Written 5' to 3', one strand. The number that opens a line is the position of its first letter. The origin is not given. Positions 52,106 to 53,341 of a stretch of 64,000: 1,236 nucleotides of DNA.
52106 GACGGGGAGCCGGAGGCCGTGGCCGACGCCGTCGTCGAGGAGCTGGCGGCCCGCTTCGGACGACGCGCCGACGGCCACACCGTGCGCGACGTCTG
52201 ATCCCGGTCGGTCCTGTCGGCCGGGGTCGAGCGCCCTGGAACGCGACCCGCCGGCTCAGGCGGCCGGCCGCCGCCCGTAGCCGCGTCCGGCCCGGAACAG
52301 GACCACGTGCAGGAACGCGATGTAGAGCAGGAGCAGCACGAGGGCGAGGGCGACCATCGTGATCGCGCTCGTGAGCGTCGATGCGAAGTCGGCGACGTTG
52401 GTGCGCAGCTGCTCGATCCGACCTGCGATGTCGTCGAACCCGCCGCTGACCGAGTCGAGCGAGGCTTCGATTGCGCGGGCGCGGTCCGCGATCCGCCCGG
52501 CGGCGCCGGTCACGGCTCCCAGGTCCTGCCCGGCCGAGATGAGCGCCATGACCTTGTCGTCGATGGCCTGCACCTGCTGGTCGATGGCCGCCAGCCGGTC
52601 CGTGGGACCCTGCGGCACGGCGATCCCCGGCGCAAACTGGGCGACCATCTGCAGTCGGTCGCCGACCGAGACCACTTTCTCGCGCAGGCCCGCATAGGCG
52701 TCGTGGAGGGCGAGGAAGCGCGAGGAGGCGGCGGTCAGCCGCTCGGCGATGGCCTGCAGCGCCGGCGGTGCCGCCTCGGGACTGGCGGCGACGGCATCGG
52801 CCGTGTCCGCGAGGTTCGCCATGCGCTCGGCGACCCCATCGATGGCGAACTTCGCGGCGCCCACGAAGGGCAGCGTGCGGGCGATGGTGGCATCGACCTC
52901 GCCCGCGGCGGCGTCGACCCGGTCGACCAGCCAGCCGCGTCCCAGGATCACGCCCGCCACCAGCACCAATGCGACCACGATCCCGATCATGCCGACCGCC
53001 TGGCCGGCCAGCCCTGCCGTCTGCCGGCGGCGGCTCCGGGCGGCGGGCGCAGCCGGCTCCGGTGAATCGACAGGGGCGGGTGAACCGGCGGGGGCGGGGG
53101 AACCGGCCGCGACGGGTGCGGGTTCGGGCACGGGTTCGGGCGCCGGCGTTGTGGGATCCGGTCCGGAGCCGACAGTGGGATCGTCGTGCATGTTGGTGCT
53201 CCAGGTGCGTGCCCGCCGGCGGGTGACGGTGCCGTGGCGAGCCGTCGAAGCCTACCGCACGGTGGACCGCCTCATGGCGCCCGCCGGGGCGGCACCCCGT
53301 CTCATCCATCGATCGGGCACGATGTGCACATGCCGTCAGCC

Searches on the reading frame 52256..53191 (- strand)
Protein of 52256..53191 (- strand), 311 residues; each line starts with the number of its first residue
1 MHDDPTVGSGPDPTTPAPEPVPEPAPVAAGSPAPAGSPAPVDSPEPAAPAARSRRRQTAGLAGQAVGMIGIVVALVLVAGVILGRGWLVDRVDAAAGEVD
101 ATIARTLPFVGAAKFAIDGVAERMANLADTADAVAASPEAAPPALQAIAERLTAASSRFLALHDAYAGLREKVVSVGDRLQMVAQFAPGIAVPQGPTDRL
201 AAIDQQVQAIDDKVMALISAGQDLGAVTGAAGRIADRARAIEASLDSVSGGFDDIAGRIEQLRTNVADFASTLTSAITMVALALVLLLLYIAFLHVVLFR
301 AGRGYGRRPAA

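Call 16: search_protein_families(library=pfam, proteins=[window:52256-53191:-], max_evalue=0.01)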
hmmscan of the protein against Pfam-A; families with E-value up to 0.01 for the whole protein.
window:52256-53191:- (311 aa): 4 families
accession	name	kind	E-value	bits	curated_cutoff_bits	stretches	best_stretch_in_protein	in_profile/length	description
PF11026.13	DUF2721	-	0.0019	18.5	28.3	0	221-296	12-86/129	Protein of unknown function (DUF2721)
PF05531.17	NPV_P10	-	0.0051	17.7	29.8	0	200-255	6-61/75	Nucleopolyhedrovirus P10 protein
PF04513.17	Baculo_PEP_C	-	0.0058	17.1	38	0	200-277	40-105/140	Baculovirus polyhedron envelope protein, PEP, C terminus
PF00015.26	MCPsignal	-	0.0076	16.6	34.6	0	192-262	98-168/172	Methyl-accepting chemotaxis protein (MCP) signalling domain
